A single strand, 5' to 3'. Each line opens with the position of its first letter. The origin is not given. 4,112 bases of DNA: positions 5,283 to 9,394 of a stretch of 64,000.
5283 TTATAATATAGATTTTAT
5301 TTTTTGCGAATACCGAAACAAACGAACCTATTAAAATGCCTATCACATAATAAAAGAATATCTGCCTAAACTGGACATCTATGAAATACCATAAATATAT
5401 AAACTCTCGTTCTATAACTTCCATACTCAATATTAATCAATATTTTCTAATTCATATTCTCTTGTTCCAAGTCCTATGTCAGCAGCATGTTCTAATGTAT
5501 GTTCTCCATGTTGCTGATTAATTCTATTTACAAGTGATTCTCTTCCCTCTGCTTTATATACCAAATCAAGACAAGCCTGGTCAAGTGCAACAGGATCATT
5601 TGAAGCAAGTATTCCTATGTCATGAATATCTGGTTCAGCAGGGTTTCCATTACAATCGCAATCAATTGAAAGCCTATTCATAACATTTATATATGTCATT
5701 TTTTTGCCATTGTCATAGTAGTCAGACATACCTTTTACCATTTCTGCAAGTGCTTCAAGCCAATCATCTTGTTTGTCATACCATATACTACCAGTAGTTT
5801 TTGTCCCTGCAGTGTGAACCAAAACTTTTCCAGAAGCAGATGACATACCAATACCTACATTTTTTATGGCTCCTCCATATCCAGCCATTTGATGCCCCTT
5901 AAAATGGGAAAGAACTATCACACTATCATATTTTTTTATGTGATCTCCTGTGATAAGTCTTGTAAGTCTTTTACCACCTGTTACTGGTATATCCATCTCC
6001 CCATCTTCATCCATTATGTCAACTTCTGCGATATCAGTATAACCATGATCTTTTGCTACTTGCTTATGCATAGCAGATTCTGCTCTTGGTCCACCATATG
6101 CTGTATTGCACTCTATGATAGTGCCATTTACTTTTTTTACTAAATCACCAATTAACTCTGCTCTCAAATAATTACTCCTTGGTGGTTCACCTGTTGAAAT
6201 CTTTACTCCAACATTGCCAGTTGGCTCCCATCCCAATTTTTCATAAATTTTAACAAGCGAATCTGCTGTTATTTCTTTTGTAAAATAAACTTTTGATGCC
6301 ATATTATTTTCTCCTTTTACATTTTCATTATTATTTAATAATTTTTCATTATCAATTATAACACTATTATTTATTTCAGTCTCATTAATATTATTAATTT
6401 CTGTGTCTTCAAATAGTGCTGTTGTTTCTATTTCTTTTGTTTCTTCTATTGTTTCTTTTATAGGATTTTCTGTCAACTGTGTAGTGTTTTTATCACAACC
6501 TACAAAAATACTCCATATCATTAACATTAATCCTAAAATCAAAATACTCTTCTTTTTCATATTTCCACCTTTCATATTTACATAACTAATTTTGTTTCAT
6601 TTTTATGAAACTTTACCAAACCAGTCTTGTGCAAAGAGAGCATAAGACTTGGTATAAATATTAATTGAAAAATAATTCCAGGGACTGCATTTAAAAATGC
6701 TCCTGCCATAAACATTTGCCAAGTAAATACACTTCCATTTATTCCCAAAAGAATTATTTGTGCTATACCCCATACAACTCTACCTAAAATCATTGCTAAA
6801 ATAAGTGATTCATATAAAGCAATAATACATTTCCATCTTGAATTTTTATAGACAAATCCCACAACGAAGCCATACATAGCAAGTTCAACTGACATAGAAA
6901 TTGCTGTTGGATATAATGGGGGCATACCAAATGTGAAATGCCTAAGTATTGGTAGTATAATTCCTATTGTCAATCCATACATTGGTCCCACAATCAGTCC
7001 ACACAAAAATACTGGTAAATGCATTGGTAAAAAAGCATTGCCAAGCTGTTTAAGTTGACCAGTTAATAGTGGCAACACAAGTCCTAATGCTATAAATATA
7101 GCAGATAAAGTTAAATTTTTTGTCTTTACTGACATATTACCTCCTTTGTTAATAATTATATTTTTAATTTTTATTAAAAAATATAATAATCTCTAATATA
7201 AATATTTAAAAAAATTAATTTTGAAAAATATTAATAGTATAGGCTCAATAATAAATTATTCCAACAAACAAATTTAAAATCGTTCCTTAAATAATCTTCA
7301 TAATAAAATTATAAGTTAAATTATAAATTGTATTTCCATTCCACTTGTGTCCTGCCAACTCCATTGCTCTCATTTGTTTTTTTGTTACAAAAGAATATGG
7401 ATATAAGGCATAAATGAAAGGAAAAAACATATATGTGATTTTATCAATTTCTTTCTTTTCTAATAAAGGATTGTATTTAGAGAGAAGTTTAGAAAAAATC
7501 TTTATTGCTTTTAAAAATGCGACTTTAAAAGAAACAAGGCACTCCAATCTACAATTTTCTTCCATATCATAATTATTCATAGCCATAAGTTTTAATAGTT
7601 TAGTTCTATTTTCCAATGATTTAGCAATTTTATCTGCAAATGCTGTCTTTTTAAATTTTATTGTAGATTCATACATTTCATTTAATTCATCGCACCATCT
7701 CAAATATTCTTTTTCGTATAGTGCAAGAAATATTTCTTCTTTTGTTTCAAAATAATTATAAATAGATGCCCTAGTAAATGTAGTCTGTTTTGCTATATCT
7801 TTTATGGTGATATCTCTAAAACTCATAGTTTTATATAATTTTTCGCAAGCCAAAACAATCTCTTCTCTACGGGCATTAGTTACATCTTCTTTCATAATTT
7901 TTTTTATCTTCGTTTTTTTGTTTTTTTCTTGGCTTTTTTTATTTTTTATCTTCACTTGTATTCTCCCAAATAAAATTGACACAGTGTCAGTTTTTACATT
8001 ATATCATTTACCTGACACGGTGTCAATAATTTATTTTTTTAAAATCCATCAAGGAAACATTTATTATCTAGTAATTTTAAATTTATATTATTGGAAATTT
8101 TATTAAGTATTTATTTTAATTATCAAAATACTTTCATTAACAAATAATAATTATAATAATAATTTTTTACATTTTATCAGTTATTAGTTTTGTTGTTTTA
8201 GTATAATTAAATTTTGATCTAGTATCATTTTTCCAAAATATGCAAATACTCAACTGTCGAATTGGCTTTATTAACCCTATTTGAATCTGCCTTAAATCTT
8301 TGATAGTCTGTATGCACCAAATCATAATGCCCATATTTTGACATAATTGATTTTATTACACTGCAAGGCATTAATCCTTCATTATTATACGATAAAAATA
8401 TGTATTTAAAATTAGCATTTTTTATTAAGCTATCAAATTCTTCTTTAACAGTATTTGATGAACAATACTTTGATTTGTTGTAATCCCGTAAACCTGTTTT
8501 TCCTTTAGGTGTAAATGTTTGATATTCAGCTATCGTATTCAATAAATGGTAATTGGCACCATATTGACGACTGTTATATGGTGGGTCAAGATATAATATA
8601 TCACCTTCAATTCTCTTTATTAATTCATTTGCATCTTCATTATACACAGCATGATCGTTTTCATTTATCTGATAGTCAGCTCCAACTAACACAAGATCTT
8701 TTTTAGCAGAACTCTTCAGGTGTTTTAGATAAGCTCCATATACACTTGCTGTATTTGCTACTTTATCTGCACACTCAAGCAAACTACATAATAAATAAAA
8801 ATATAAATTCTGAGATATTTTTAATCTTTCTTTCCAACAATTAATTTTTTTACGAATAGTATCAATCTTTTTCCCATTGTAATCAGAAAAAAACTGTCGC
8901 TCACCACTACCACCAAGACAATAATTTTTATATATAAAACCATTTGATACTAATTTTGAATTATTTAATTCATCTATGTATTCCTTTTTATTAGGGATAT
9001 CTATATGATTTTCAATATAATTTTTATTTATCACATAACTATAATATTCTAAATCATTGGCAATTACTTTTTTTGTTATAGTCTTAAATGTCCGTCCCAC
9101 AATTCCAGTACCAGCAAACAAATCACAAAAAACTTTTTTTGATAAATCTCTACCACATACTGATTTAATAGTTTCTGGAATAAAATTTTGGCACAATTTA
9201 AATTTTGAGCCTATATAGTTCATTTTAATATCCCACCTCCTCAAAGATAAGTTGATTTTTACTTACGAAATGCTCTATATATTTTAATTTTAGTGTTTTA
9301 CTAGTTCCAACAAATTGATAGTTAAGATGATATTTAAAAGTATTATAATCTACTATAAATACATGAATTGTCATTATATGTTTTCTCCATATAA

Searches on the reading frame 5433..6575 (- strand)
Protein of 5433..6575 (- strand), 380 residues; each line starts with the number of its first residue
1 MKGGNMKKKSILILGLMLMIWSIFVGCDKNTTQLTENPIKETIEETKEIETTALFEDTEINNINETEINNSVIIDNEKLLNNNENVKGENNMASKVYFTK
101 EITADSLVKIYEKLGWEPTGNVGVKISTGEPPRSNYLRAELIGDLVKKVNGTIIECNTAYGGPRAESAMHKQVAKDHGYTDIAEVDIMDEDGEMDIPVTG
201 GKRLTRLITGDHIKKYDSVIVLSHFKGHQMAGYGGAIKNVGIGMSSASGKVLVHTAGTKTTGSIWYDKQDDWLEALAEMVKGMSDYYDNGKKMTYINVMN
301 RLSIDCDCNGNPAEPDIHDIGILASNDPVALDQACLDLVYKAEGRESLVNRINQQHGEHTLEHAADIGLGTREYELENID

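Call 90: search_protein_families(library=pfam, proteins=[window:5433-6575:-], max_evalue=0.00001)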
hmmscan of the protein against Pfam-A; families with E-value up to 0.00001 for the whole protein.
window:5433-6575:- (380 aa): 1 family
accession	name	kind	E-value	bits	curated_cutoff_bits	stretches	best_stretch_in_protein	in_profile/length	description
PF04015.17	DUF362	-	2.5e-43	148.9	24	1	122-337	1-200/200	Domain of unknown function (DUF362)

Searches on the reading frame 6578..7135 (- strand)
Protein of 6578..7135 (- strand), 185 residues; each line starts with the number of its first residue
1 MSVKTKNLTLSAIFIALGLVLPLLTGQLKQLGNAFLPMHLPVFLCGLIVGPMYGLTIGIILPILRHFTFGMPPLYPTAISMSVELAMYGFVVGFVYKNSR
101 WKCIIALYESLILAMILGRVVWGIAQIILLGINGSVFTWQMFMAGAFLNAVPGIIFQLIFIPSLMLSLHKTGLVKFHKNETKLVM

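Call 90: search_protein_families(library=pfam, proteins=[window:6578-7135:-], max_evalue=0.00001)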
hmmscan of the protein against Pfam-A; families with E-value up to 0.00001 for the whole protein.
window:6578-7135:- (185 aa): 1 family
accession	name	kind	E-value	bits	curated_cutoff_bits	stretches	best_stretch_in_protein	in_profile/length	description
PF12822.12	ECF_trnsprt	-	1e-14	55.3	30.7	1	6-162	1-166/169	ECF transporter, substrate-specific component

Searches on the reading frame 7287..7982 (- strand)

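Call 90: search_protein_families(library=pfam, proteins=[window:7287-7982:-], max_evalue=0.00001)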
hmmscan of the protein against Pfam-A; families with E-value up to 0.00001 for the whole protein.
window:7287-7982:- (231 aa): 2 families
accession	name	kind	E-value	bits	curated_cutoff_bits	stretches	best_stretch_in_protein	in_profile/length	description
PF17929.6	TetR_C_34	-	9e-10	39.1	26.3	1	114-210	1-97/120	Tetracyclin repressor-like, C-terminal domain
PF00440.29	TetR_N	-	7e-08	32.6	24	1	49-88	8-47/47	Bacterial regulatory proteins, tetR family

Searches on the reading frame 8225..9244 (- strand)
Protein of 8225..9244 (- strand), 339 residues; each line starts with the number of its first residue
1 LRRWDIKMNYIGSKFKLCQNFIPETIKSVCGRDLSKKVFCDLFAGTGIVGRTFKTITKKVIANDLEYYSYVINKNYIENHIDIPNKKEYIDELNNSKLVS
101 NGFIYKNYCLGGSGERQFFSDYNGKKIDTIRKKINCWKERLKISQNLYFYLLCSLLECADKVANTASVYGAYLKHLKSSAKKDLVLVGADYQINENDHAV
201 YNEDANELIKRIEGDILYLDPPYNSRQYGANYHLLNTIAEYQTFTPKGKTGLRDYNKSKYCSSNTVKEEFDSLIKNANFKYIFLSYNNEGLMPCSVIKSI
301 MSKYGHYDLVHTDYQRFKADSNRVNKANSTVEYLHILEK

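Call 90: search_protein_families(library=pfam, proteins=[window:8225-9244:-], max_evalue=0.00001)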
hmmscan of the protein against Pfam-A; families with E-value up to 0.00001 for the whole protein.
window:8225-9244:- (339 aa): 1 family
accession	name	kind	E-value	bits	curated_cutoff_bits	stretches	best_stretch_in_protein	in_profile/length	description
PF02086.21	MethyltransfD12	-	1.9e-49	169.2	22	1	10-286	1-242/253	D12 class N6 adenine-specific DNA methyltransferase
